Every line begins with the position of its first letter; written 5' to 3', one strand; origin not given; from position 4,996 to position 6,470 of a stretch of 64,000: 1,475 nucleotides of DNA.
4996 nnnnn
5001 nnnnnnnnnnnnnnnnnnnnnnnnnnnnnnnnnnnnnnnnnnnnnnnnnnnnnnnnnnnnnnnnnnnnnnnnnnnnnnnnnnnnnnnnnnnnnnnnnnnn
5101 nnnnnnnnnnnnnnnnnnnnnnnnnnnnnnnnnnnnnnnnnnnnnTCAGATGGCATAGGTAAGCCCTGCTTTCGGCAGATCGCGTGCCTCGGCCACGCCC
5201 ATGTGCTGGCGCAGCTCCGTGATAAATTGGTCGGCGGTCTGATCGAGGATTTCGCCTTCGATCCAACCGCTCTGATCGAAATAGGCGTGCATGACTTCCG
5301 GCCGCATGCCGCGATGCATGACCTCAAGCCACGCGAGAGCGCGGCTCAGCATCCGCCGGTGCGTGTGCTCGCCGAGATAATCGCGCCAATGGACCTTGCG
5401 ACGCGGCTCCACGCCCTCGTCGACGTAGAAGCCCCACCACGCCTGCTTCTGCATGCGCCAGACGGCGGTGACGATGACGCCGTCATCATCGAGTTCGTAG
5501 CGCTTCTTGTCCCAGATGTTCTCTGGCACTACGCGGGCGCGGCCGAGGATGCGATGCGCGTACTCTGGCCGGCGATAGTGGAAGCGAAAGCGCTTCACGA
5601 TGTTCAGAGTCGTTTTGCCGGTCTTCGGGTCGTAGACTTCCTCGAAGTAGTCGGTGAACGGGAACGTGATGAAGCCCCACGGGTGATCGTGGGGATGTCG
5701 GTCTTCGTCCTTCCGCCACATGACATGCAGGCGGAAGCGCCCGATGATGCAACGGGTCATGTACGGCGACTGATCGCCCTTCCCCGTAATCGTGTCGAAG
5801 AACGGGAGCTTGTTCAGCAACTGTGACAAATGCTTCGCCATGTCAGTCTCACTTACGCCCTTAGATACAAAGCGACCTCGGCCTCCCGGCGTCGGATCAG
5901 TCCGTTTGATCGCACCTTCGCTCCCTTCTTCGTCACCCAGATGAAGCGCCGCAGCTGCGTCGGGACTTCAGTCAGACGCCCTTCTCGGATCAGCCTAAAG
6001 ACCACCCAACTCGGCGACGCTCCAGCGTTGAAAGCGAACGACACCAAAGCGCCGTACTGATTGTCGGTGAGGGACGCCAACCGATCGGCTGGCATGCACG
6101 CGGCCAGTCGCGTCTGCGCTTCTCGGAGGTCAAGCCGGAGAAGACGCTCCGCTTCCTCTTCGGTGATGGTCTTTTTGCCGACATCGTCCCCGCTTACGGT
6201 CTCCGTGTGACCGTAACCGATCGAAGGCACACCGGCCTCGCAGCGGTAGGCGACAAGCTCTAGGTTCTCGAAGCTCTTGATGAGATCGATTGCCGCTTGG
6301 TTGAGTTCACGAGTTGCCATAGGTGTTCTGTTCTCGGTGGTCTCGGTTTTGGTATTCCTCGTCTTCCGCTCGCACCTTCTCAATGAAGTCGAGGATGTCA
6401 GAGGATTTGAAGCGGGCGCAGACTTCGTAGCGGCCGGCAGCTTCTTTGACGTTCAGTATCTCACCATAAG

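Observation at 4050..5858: Second, Rnl2-type RNA ligase next to a His-motif protein flanked by an inverted pair of the 18-mer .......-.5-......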

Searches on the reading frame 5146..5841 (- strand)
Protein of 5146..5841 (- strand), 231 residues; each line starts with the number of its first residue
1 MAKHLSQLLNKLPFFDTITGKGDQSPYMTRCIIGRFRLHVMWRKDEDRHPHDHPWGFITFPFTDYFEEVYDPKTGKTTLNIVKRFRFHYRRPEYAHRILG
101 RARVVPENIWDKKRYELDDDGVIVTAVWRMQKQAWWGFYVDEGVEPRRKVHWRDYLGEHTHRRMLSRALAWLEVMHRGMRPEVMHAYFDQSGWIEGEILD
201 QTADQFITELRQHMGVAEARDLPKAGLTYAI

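Call 10: search_protein_families(library=pfam, proteins=[window:5146-5841:-], max_evalue=0.01)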
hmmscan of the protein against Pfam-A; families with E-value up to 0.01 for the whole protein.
window:5146-5841:- (231 aa): 0 families

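Call 11: search_protein_families(library=phrogs, proteins=[window:5146-5841:-], max_evalue=0.001)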
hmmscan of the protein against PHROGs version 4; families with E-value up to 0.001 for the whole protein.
window:5146-5841:- (231 aa): 1 family
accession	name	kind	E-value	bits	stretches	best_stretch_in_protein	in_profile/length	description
phrog_4786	-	other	1.6e-21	78.1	1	21-164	35-163/252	cysteine dioxygenase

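Call 14: find_homologous_proteins(query=window:5146-5841:-, max_evalue=0.001)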
Query window:5146-5841:- (231 aa): 33 proteins with E <= 0.001 among 200 candidates.
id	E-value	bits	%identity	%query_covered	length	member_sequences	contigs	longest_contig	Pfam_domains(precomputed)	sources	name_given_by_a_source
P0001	2.0e-160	550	100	100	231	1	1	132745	-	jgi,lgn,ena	-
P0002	3.0e-25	107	50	50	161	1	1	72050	-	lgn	-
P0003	9.7e-22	96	47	59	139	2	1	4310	-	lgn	-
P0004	3.4e-21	94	43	58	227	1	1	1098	-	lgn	-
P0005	1.0e-20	92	42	58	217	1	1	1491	-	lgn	-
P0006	3.3e-20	91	39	63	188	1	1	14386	-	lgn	-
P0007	4.2e-20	90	41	59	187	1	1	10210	-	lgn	-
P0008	1.1e-19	89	44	50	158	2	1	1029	-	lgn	-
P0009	2.8e-19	88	40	63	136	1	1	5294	-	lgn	-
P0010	1.0e-18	86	52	37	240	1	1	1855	-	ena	-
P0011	2.6e-18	85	48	37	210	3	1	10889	-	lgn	-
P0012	7.1e-18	83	47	51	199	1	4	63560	-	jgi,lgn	-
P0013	1.1e-17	83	40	61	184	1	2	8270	-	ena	-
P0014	4.8e-17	80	49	37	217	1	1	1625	-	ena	-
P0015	1.2e-15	76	48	41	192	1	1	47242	-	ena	-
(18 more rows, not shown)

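Call 16: find_encoding_contigs(protein=P0002, flank=8000, max_places=2)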
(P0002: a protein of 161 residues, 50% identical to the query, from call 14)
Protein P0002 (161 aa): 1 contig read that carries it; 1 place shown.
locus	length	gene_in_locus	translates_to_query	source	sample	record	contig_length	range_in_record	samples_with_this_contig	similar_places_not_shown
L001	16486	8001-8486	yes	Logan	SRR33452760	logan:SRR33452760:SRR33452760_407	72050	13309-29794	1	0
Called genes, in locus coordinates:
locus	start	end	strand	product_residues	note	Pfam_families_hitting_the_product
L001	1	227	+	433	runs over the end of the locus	PF03837:RecT (weak)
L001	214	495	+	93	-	-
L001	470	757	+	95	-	PF06147:DUF968 (weak)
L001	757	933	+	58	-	-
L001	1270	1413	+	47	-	-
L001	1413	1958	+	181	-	PF13328:HD_4, PF01966:HD (weak)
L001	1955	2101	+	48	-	-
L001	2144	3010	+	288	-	-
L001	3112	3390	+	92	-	-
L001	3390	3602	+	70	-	-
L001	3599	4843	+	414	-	PF00709:Adenylsucc_synt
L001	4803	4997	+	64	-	-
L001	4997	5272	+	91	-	-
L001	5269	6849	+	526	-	PF01555:N6_N4_Mtase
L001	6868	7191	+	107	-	-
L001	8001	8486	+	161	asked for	-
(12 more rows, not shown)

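Call 17: find_encoding_contigs(protein=P0012, flank=8000, max_places=2)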
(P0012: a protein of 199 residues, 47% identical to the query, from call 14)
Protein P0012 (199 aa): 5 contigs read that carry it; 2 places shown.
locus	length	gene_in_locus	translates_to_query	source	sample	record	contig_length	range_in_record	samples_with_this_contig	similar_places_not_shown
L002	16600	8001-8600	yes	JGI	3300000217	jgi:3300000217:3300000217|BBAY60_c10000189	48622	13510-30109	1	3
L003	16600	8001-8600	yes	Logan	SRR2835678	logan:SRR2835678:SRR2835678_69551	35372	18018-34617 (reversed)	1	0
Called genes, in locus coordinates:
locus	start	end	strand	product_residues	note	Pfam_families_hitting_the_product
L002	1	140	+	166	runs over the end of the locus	PF02661:Fic (weak)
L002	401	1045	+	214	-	PF03819:MazG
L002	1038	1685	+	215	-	PF24239:DUF7447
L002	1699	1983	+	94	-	-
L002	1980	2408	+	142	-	-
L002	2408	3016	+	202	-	-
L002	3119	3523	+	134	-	PF08299:Bac_DnaA_C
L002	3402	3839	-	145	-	PF07087:DUF1353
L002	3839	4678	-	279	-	-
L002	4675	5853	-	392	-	-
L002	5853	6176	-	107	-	-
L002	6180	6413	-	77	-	-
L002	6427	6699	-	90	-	-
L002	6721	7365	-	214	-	-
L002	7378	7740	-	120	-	-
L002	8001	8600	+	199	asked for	-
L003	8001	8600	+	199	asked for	-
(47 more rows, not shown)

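Call 19: find_related_loci(query=window:5146-5841:-, collection=viral_contigs, flank=6000)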
Query window:5146-5841:- (231 aa) in viral_contigs; peptide patterns used: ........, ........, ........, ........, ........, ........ (x = any residue, [..] = any of these).
4 stretches matched a pattern, but none encodes a relative of the query by tblastn (E <= 1e-3).

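Call 20: find_encoding_contigs(protein=P0001, flank=10000, max_places=6)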
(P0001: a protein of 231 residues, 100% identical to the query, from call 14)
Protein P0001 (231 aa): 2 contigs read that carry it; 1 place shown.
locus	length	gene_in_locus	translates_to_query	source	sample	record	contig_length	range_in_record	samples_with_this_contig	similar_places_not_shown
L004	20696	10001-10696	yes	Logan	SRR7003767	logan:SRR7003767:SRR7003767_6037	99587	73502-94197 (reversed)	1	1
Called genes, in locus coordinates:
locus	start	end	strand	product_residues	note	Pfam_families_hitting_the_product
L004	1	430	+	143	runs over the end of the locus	PF10686:YAcAr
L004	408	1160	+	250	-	-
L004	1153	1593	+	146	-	-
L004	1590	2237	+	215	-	PF26915:Phage_P4_cII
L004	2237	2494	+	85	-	-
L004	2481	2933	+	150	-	-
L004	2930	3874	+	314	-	PF00145:DNA_methylase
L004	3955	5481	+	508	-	PF00580:UvrD-helicase, PF13245:AAA_19, PF13604:AAA_30 (faint), PF13361:UvrD_C, PF13538:UvrD_C_2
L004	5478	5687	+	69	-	-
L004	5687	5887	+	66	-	-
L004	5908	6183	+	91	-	-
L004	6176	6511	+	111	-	-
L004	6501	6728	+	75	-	-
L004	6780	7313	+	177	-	PF07799:DUF1643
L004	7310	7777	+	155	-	-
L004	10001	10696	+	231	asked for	-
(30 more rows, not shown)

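Call 24: search_solved_structures(query=window:5146-5841:-, max_evalue=10, show_alignments=2)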
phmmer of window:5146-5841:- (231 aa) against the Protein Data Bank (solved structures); distinct sequences matched with E-value up to 10: 5.
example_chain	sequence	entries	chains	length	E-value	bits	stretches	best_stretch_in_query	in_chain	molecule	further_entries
8otz_P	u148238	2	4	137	0.11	15.3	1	43-92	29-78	Chromosome 13 C20orf85 homolog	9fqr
7aoi_BS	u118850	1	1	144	0.36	13.6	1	132-213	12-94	mL85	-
6hiv_BS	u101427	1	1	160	0.51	13.1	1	131-213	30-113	mL85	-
6hix_BS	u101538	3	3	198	0.85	12.4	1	131-213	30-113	ml85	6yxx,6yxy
7aih_As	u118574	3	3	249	1.1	12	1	131-213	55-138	mL85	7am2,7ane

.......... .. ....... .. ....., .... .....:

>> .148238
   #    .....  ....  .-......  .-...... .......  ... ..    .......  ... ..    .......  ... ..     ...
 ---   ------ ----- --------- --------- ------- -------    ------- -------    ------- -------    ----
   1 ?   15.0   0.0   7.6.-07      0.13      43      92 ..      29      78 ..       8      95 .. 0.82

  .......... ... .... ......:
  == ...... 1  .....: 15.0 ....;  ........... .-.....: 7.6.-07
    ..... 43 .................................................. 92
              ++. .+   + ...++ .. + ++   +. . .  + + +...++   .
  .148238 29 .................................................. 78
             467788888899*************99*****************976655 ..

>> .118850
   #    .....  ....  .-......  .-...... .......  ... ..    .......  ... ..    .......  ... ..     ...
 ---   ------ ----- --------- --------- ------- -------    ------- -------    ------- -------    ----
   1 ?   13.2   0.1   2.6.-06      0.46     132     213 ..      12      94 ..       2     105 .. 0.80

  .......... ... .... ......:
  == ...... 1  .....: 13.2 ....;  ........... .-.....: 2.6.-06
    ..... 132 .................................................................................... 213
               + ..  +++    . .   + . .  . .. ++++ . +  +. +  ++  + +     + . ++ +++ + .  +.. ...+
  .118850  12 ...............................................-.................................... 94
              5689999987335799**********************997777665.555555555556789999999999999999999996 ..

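Call 43: predict_structure(alignment_id=A1)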
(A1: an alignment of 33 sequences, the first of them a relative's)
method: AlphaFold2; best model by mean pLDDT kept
length: 231 residues; sequences in the alignment: 33
mean_pLDDT: 80.6   pTM: 0.66
mean pLDDT of the five models: 80.6, 80.1, 79.8, 79.3, 78.3
residues with pLDDT >= 90: 123; 70-90: 44; 50-70: 38; < 50: 26
segments of 3 or more residues with pLDDT < 50: 190-201, 218-231
pLDDT, mean of each block of 10 residues (from residue 1): 69 89 85 96 94 97 98 95 98 96 90 91 98 95 89 84 71 75 60 43 57 53 35 33
secondary structure, 60 per line:
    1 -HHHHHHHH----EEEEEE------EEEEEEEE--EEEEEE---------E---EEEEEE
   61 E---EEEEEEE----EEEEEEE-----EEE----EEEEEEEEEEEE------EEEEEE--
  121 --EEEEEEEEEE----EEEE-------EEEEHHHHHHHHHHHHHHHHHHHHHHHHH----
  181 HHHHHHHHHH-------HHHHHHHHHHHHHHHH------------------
elements in order: H2-9 E14-19 E26-33 E36-41 E55-61 E65-71 E76-82 E88-90 E95-106 E113-118 E123-132 E137-140 E148-151 H152-176 H181-190 H198-213
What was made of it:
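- On Cupin 3-His thiol dioxygenase-like proteins: In the AF2 model the core 14-151 has pLDDT mostly above 90 (call 43).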

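Call 46: fold_search(model_id=the predicted structure, library=pdb)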
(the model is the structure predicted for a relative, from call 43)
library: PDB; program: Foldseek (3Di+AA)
matches with E <= 10: 1438; with E <= 0.001: 102
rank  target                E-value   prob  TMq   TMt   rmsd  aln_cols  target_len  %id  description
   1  4j1x_C                3.8e-05  1.00  0.34  0.40   4.2       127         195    8  Crystal Structure of Fe(II)-HppE with alternative substrate (S)-1-HPP (released 2013-04-03)
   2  5v26_A                5.0e-05  1.00  0.34  0.44   5.8       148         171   11  1.78 angstrom crystal structure of P97H 3-hydroxyanthranilate-3,4-dioxygenase from Cupriavidus metallidurans (released 2018-03-07)
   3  6xwv_B                7.7e-05  1.00  0.35  0.59   8.3       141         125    8  Crystal structure of drosophila melanogaster CENP-C bound to CAL1 (released 2020-04-01)
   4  1zz9_A                1.0e-04  1.00  0.34  0.40   4.0       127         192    9  Crystal Structure of FeII HppE (released 2005-07-26)
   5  6xwv_C                1.0e-04  1.00  0.35  0.57   8.3       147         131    8  Crystal structure of drosophila melanogaster CENP-C bound to CAL1 (released 2020-04-01)
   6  1zz8_B                1.1e-04  1.00  0.33  0.38   4.6       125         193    9  Crystal Structure of FeII HppE in Complex with Substrate Form 2 (released 2005-07-26)
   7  4hvq                  1.2e-04  1.00  0.33  0.46   5.7       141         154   11  X-ray crystal structure of FECU reconstituted 3-hydroxyanthranilate-3,4-dioxygenase from cupriavidus metallidurans (released 2013-11-27)
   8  1x82                  1.2e-04  1.00  0.26  0.31  15.4       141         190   12  CRYSTAL STRUCTURE OF PHOSPHOGLUCOSE ISOMERASE FROM PYROCOCCUS FURIOSUS WITH BOUND 5-phospho-D-arabinonate (released 2004-10-12)
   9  5v26_B                1.3e-04  1.00  0.33  0.42  10.3       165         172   11  1.78 angstrom crystal structure of P97H 3-hydroxyanthranilate-3,4-dioxygenase from Cupriavidus metallidurans (released 2018-03-07)
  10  1zz8_A                1.3e-04  1.00  0.34  0.40   4.3       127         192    8  Crystal Structure of FeII HppE in Complex with Substrate Form 2 (released 2005-07-26)
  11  3sxw                  1.3e-04  1.00  0.32  0.38   5.1       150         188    9  Crystal Structure of Engineered Protein. Northeast Structural Genomics Consortium Target OR69. (released 2011-08-03)
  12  8qfl_A                1.3e-04  1.00  0.32  0.45   9.6       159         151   14  Ergothioneine dioxygenase from Thermocatellispora tengchongensis in complex with iron (released 2023-12-27)
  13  1x7n                  1.4e-04  1.00  0.26  0.31  14.9       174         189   12  The crystal structure of Pyrococcus furiosus phosphoglucose isomerase with bound 5-phospho-D-arabinonate and Manganese (released 2004-10-12)
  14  6o2k_A                1.5e-04  1.00  0.35  0.56   8.3       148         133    8  Drosophila melanogaster CENP-C cupin domain (released 2019-08-21)
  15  3lag_A                1.5e-04  1.00  0.26  0.54   7.9       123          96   10  The crystal structure of a functionally unknown protein RPA4178 from Rhodopseudomonas palustris CGA009 (released 2010-01-19)
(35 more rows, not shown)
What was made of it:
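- On Cupin 3-His thiol dioxygenase-like proteins: All top PDB hits are cupins: HppE, 3-hydroxyanthranilate dioxygenase, ergothioneine dioxygenase and 3-mercaptopropionate dioxygenase (call 46).
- Closest known: 3-His cupin thiol dioxygenases. Same: Cupin fold (calls 43, 46).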

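Call 79: search_protein_families(library=pfam, alignment_id=A1, max_evalue=1)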
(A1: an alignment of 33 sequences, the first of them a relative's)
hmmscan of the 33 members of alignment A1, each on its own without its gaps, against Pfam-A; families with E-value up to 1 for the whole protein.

A. member 1, P0001 (231 aa): 0 families

B. families by the number of members that match (of 33 scanned): 2 families
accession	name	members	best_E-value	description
PF11178.13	DUF2963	1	0.06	Protein of unknown function (DUF2963)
PF09671.16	Spore_GerQ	1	0.068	Spore coat protein (Spore_GerQ)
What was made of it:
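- On Cupin 3-His thiol dioxygenase-like proteins: No Pfam family matches the protein or any of the 33 family members (calls 10, 79).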

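Call 80: search_solved_structures(query=A1, max_evalue=10, show_alignments=2)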
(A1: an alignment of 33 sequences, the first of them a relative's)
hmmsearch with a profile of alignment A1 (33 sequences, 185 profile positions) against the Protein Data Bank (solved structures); distinct sequences matched with E-value up to 10: 1.
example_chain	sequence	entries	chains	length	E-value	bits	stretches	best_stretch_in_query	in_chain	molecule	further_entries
7qsw_B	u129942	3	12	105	1.5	11.7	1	58-110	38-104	RubisCO small subunit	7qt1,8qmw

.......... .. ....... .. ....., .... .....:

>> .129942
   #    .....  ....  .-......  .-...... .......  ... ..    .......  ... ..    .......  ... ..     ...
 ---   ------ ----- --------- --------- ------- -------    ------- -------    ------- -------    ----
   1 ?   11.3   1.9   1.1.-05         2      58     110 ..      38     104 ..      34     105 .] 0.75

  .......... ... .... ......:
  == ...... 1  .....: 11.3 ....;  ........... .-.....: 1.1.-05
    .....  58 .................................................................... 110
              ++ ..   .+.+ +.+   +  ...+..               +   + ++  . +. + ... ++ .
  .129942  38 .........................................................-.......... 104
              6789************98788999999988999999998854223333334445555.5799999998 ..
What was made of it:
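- On Cupin 3-His thiol dioxygenase-like proteins: No PDB sequence match was found with the single protein or the profile (calls 24, 80).
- Closest known: 3-His cupin thiol dioxygenases. Different: No Pfam or PDB sequence match for any of 33 family members (calls 24, 79, 80).
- Tried and rejected: Empty (calls 24, 79, 80).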

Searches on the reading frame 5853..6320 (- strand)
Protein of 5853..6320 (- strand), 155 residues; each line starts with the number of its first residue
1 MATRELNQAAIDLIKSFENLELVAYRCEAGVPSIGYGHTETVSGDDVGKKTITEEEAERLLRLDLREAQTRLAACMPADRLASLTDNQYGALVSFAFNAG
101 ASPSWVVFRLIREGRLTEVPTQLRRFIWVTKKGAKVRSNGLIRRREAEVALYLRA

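Call 10: search_protein_families(library=pfam, proteins=[window:5853-6320:-], max_evalue=0.01)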
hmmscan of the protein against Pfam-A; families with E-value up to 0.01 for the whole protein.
window:5853-6320:- (155 aa): 1 family
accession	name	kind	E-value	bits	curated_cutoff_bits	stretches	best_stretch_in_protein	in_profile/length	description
PF00959.24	Phage_lysozyme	-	4.3e-28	98.6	22.3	1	15-148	1-125/125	Phage lysozyme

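Call 11: search_protein_families(library=phrogs, proteins=[window:5853-6320:-], max_evalue=0.001)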
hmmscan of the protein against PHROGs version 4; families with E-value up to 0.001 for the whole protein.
window:5853-6320:- (155 aa): 9 families
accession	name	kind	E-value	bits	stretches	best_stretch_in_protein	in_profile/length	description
phrog_7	-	lysis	4.5e-42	145.2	1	5-154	553-697/873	endolysin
phrog_28234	-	lysis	8.7e-13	49.1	1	27-153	94-220/372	endolysin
phrog_33083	-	lysis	5.7e-11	42.7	1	6-152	3-140/456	endolysin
phrog_10457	-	lysis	4.5e-10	40.6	1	83-153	26-94/95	endolysin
phrog_7910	-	lysis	5.5e-08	34.3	1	64-153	9-92/96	endolysin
phrog_3617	-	unknown function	1.6e-07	31.9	1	8-152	248-403/405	-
phrog_15410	-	unknown function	0.00012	22.2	1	15-101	178-266/311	-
phrog_3572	-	lysis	0.00043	19.9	1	8-107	265-364/653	endolysin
phrog_2083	-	head and packaging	0.00054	19.6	1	16-104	769-856/908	internal virion lysozyme motif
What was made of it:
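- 5853..6320 (-): Phage lysozyme / endolysin, the upstream neighbour. calls 10, 11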
